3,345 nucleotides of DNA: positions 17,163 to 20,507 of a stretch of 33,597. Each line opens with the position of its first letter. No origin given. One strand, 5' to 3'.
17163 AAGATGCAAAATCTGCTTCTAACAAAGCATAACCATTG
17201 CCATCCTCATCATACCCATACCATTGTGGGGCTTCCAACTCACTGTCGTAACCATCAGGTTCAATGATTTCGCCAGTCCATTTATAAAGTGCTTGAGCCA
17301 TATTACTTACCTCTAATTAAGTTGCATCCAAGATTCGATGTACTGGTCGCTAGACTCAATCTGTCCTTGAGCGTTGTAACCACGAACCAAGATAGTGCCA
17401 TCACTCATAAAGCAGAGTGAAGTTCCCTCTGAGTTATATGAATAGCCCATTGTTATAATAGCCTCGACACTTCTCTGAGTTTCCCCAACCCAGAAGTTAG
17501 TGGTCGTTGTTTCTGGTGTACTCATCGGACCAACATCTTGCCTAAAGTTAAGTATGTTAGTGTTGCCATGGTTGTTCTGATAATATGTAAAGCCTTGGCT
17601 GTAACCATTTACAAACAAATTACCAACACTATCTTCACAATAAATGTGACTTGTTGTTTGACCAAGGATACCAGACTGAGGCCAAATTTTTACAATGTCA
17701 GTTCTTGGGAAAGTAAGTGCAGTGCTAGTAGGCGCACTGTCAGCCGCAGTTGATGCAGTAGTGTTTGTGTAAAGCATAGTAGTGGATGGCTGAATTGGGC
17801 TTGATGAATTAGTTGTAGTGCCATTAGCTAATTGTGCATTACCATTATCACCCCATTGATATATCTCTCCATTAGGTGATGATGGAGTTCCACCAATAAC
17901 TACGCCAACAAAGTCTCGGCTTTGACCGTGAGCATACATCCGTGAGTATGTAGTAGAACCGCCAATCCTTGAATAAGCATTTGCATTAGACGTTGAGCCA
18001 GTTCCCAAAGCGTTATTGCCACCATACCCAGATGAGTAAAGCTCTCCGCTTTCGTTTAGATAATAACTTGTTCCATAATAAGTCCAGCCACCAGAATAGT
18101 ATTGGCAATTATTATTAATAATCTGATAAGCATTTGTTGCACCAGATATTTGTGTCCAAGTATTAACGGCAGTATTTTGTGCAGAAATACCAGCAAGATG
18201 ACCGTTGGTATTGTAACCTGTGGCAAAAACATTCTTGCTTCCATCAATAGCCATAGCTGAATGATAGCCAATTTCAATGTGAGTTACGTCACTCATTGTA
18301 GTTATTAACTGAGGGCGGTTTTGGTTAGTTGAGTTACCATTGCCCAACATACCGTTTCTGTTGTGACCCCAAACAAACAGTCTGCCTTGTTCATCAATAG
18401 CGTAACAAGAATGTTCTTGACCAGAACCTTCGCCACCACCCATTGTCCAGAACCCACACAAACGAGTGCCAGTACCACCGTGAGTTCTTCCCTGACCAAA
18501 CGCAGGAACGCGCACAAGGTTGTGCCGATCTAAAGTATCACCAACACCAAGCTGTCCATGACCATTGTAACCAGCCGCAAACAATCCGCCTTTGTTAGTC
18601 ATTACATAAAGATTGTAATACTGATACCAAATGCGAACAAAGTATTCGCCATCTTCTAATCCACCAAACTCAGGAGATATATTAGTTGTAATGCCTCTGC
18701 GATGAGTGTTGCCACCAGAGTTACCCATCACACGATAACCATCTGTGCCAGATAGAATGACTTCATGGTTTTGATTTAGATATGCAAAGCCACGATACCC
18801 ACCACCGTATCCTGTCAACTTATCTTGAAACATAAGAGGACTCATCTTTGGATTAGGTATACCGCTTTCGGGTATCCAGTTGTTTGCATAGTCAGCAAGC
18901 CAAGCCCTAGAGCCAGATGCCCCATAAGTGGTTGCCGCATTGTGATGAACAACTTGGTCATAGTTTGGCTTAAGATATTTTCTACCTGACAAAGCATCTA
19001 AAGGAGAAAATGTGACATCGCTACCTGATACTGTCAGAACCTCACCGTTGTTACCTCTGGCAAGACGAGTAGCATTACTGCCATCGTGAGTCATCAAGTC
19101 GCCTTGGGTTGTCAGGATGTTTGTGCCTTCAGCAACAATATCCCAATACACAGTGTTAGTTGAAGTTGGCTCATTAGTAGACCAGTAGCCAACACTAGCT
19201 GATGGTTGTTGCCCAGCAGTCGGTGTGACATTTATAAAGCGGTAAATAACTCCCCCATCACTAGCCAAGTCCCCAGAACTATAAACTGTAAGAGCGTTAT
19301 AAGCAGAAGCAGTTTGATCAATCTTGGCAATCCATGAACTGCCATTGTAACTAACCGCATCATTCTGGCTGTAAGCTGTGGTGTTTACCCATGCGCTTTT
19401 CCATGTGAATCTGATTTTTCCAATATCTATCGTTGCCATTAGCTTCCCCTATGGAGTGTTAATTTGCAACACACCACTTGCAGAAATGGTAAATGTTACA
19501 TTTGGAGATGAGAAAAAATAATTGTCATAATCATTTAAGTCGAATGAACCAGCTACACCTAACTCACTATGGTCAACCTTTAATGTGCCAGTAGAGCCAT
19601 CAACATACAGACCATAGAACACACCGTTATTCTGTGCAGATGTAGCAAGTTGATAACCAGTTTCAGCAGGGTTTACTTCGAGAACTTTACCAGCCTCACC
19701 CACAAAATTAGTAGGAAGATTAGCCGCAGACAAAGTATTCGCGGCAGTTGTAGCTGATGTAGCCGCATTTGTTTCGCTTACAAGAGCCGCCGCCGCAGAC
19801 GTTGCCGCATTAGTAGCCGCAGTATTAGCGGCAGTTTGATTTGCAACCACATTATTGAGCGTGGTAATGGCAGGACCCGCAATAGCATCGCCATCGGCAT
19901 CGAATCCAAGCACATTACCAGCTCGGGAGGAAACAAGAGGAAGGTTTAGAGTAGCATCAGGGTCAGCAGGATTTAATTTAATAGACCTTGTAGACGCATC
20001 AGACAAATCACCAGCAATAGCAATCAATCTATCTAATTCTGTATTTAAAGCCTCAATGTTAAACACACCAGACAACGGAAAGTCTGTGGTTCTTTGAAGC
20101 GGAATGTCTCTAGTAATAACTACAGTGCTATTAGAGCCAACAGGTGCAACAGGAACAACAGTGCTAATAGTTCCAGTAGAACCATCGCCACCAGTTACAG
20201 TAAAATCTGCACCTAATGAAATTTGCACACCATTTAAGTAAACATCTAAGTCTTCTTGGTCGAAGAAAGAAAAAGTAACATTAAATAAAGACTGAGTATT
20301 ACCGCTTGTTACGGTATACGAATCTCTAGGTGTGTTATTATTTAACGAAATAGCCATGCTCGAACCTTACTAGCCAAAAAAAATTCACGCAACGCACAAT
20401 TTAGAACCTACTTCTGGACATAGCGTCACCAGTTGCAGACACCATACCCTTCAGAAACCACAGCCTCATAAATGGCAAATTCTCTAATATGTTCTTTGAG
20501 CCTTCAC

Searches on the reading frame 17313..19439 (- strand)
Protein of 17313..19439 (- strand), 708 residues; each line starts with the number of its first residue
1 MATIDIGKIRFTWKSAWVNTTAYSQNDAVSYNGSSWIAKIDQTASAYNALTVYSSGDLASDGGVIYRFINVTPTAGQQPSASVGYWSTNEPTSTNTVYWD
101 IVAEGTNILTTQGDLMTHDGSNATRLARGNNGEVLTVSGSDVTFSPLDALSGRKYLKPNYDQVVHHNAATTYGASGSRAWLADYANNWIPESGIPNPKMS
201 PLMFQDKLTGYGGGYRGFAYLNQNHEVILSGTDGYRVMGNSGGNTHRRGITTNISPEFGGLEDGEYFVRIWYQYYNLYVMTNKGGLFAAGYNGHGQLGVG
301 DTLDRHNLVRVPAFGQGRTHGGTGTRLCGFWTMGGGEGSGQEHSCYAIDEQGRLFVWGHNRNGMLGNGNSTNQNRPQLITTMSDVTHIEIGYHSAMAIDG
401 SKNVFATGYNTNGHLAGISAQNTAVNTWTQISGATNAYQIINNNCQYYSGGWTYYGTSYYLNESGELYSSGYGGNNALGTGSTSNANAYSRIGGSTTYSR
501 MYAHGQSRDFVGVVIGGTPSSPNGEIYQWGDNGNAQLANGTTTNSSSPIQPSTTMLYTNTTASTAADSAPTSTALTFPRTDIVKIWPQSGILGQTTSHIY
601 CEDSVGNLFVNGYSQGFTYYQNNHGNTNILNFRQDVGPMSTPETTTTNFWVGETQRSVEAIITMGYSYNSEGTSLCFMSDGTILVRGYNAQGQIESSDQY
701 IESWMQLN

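Call 63: search_protein_families(library=phrogs, proteins=[window:17313-19439:-], max_evalue=0.0001)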
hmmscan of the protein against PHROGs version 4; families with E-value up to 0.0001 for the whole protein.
window:17313-19439:- (708 aa): 4 families
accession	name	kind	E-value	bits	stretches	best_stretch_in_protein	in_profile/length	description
phrog_4219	-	DNA, RNA and nucleotide metabolism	3e-18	66.5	1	273-506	546-761/867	regulator of chromosome condensation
phrog_7220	-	DNA, RNA and nucleotide metabolism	3e-17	62.7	2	339-546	88-270/1734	regulator of chromosome condensation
phrog_9851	-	tail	9.6e-09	34.6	1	89-140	251-305/1092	tail fiber protein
phrog_16766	-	DNA, RNA and nucleotide metabolism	1.6e-08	34.6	1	342-434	251-343/763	regulator of chromosome condensation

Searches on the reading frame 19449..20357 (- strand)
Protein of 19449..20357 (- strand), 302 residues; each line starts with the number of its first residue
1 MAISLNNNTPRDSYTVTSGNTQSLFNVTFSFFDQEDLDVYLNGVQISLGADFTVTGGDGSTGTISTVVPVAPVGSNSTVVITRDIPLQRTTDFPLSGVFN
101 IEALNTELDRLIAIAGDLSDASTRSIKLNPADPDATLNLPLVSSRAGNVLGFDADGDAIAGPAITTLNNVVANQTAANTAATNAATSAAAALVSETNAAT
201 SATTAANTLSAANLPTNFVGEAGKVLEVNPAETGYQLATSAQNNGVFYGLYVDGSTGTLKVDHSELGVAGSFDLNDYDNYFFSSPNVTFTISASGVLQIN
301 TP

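Call 63: search_protein_families(library=phrogs, proteins=[window:19449-20357:-], max_evalue=0.0001)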
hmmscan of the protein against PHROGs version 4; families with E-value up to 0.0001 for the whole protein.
window:19449-20357:- (302 aa): 3 families
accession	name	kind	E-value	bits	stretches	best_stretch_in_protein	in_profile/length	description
phrog_1640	-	tail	1.1e-11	45.6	1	6-113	4-112/765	tail protein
phrog_33356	-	unknown function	3.1e-05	24.9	1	141-212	76-149/212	-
phrog_6518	-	tail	8.7e-05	21.8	1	12-115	7-108/793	tail fiber protein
